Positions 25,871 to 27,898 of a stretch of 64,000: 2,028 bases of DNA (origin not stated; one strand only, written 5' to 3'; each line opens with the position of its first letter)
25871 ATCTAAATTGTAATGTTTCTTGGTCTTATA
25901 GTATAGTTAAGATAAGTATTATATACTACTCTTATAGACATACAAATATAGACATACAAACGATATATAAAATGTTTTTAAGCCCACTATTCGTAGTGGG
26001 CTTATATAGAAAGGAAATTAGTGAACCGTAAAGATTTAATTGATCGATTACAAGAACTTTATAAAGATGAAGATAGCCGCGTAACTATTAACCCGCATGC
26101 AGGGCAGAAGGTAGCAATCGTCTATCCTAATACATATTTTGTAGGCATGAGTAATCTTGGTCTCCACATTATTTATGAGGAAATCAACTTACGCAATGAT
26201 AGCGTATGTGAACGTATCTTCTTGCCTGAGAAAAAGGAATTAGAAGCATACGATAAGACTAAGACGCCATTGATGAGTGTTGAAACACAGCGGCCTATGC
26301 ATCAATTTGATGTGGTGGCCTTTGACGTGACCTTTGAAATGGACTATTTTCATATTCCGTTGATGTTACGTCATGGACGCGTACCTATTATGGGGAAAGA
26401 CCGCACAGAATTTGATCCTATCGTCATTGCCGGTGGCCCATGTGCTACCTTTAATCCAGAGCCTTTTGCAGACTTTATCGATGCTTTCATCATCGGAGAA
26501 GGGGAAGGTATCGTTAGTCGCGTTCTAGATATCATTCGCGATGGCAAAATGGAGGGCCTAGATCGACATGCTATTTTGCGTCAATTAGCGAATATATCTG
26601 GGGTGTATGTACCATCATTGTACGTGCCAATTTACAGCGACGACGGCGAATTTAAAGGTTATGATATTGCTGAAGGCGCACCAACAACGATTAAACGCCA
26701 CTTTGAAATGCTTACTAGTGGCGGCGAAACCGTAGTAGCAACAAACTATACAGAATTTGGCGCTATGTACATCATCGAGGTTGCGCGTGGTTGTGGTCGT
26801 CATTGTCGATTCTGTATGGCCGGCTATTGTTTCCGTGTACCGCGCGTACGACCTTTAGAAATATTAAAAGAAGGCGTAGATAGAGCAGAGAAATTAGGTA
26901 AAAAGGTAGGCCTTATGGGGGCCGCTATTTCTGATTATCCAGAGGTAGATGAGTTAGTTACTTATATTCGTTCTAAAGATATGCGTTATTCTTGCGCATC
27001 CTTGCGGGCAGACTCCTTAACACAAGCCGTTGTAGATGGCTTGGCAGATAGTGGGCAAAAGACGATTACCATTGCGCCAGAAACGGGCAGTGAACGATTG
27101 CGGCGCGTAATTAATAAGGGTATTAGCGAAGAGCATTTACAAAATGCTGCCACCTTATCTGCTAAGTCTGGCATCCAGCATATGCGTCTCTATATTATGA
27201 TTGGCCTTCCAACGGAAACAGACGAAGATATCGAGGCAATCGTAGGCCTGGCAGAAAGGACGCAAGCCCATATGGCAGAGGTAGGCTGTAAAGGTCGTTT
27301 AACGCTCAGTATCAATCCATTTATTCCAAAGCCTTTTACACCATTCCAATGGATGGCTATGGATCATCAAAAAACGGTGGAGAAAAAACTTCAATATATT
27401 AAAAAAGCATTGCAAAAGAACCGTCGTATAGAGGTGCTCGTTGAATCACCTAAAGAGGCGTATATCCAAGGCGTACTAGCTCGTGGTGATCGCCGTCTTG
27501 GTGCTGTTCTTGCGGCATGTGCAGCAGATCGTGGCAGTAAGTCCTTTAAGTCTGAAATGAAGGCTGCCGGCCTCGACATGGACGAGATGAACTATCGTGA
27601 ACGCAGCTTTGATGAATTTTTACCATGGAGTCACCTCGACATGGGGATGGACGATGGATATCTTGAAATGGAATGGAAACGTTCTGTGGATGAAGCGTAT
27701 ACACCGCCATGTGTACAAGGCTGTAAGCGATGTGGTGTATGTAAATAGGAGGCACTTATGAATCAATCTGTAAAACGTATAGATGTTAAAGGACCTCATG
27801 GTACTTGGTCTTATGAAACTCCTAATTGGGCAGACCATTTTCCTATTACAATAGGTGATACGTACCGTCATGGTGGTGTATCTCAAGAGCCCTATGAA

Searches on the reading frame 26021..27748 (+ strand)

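Call 11: search_protein_families(library=ncbifam, proteins=[window:26021-27748:+])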
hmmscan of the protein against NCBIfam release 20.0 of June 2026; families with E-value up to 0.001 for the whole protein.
window:26021-27748:+ (575 aa): 14 families
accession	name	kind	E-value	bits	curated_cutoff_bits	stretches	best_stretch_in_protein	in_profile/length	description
TIGR03960.1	rSAM_fuse_unch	hypoth_equivalog_domain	2.7e-137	458.8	462.3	1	30-574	31-598/605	TIGR03960 family B12-binding radical SAM protein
TIGR04013.1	B12_SAM_MJ_1487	hypoth_equivalog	6.4e-17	61.5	251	1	132-458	71-370/382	TIGR04013 family B12-binding domain/radical SAM domain-containing protein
TIGR04014.1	B12_SAM_MJ_0865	equivalog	5.6e-13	48.5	360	1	247-412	158-334/434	methyl-coenzyme M reductase glutamine C-methyltransferase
TIGR04072.2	rSAM_ladder_B12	equivalog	5.7e-09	35.1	360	1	236-406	167-341/443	lipid biosynthesis B12-binding/radical SAM protein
NF050148.1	rSAM_ApyD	equivalog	7.5e-09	34.5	750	1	251-414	201-366/645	RiPP biosynthesis radical SAM protein ApyD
TIGR04190.1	B12_SAM_Ta0216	equivalog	7.8e-09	34.6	500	1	337-436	316-414/554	TIGR04190 family B12-binding domain/radical SAM domain protein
TIGR03471.1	HpnJ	equivalog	1.4e-07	30.8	577.6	1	253-420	201-371/472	hopanoid biosynthesis associated radical SAM protein HpnJ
TIGR00089.1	TIGR00089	subfamily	1.9e-07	30.2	251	1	247-418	138-322/429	MiaB/RimO family radical SAM methylthiotransferase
TIGR04385.1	B12_rSAM_cofa1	equivalog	2.7e-06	26.9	450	1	252-413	198-363/438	B12 lower ligand biosynthesis radical SAM protein BzaD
TIGR01574.1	miaB-methiolase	equivalog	3.9e-06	26.1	355.3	1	240-415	136-326/437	tRNA (N6-isopentenyl adenosine(37)-C2)-methylthiotransferase MiaB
TIGR01579.1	MiaB-like-C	equivalog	4.2e-06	26.3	357.05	1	173-414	108-318/416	tRNA (N(6)-L-threonylcarbamoyladenosine(37)-C(2))-methylthiotransferase MtaB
TIGR04479.1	bcpD_PhpK_rSAM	subfamily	5.3e-06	25.1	600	1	246-415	238-410/504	PhpK family radical SAM P-methyltransferase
TIGR03994.1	rSAM_HemZ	equivalog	7.8e-05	22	321.4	1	323-406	175-258/401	coproporphyrinogen dehydrogenase HemZ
NF006060.0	PRK08207.1-3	equivalog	0.00091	18.1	653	0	320-406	242-326/477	coproporphyrinogen III oxidase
